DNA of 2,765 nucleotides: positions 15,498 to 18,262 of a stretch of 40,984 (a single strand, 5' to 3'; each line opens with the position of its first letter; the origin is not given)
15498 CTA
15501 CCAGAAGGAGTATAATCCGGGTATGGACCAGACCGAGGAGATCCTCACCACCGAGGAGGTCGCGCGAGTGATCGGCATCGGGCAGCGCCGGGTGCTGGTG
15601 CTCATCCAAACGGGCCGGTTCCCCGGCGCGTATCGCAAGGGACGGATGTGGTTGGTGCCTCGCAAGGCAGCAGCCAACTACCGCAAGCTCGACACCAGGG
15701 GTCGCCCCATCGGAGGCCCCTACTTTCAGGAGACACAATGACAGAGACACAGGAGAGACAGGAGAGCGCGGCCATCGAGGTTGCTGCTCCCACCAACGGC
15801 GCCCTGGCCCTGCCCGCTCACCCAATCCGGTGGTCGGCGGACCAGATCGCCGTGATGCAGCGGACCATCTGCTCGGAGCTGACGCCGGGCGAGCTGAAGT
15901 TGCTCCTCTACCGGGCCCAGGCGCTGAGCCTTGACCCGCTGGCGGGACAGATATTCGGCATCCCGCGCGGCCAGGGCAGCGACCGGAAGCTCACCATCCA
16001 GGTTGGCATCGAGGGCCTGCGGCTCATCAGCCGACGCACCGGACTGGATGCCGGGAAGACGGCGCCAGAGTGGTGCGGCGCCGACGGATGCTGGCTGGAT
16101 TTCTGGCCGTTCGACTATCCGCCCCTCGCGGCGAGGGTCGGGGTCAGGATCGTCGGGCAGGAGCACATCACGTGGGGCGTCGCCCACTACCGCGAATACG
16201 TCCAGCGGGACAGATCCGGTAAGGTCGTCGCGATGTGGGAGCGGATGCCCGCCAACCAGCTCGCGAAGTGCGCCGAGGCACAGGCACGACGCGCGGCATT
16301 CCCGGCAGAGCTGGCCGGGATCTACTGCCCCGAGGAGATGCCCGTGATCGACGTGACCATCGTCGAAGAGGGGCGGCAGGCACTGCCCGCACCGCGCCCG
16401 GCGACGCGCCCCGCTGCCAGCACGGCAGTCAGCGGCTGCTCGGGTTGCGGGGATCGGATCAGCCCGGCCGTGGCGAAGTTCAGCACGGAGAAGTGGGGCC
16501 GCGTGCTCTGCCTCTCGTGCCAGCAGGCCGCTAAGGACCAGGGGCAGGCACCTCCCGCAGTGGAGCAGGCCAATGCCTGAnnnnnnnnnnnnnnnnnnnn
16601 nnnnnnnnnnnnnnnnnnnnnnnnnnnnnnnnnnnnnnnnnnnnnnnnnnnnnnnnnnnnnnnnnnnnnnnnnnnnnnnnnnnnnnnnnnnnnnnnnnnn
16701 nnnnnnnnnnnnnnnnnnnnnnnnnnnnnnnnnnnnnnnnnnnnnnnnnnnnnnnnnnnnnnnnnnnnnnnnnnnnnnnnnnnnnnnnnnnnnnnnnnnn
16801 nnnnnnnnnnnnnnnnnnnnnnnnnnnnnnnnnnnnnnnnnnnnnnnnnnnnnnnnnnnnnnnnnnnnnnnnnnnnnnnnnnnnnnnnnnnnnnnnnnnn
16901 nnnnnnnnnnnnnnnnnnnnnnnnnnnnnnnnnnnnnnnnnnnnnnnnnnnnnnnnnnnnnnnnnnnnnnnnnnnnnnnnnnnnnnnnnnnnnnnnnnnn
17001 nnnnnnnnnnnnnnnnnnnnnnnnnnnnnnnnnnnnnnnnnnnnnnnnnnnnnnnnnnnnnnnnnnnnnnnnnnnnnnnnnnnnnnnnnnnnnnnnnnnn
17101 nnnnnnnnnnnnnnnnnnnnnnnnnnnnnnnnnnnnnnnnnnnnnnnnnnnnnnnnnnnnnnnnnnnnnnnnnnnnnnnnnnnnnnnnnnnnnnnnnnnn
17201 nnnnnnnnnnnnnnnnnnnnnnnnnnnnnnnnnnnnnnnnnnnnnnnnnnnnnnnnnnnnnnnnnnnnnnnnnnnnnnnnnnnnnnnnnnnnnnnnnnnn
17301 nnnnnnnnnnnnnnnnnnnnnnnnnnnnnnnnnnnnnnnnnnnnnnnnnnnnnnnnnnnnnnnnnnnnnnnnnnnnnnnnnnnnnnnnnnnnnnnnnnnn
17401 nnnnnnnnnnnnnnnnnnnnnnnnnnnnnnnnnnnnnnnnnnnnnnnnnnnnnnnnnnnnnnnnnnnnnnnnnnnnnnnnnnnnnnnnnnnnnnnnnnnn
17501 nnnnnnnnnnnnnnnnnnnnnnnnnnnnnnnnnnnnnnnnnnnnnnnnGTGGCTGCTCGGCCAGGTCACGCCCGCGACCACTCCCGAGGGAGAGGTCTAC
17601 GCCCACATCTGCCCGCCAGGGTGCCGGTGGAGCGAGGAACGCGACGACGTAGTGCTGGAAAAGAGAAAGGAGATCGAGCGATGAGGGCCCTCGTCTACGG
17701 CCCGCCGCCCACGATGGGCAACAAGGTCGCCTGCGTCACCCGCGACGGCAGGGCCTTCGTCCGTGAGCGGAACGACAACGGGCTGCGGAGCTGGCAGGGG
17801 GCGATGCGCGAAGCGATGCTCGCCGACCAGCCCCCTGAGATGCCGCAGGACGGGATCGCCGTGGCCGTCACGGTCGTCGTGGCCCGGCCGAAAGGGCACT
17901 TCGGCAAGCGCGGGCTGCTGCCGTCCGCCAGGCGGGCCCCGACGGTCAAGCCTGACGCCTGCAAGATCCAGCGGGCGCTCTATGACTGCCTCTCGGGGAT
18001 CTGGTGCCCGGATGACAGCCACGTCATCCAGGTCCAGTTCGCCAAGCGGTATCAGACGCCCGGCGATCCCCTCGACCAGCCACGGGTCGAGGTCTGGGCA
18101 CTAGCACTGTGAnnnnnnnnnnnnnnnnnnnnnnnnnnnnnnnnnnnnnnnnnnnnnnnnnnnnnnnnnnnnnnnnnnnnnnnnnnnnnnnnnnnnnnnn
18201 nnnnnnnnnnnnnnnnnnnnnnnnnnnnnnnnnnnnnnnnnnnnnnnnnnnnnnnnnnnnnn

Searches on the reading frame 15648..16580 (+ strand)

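Call 55: search_protein_families(library=phrogs, proteins=[window:15648-16580:+], max_evalue=0.001)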
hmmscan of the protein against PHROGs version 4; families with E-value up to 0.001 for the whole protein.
window:15648-16580:+ (310 aa): 6 families
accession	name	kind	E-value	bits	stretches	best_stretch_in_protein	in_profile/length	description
phrog_2780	-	DNA, RNA and nucleotide metabolism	6.2e-48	165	1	31-259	1-237/369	RecT-like ssDNA annealing protein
phrog_2449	-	DNA, RNA and nucleotide metabolism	3.4e-21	77.1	1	85-255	40-220/301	single strand annealing protein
phrog_10056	-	DNA, RNA and nucleotide metabolism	2e-12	48.2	1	77-261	41-211/302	RecT-like ssDNA annealing protein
phrog_252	-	DNA, RNA and nucleotide metabolism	2e-08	35.1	1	180-239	131-188/263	Bet-like ssDNA annealing protein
phrog_2760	-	DNA, RNA and nucleotide metabolism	1.3e-07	32.3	1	179-238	136-199/257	RecT-like ssDNA annealing protein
phrog_13782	-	unknown function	1.1e-05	26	1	248-298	279-336/338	-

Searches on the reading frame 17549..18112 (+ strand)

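Call 55: search_protein_families(library=phrogs, proteins=[window:17549-18112:+], max_evalue=0.001)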
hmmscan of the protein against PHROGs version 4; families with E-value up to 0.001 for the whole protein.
window:17549-18112:+ (187 aa): 2 families
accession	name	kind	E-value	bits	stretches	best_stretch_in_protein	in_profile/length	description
phrog_140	-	DNA, RNA and nucleotide metabolism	3.8e-15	57.1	1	63-182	58-163/219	RusA-like Holliday junction resolvase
phrog_3055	-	DNA, RNA and nucleotide metabolism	0.00031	21.2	1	41-166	63-193/233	RusA-like Holliday junction resolvase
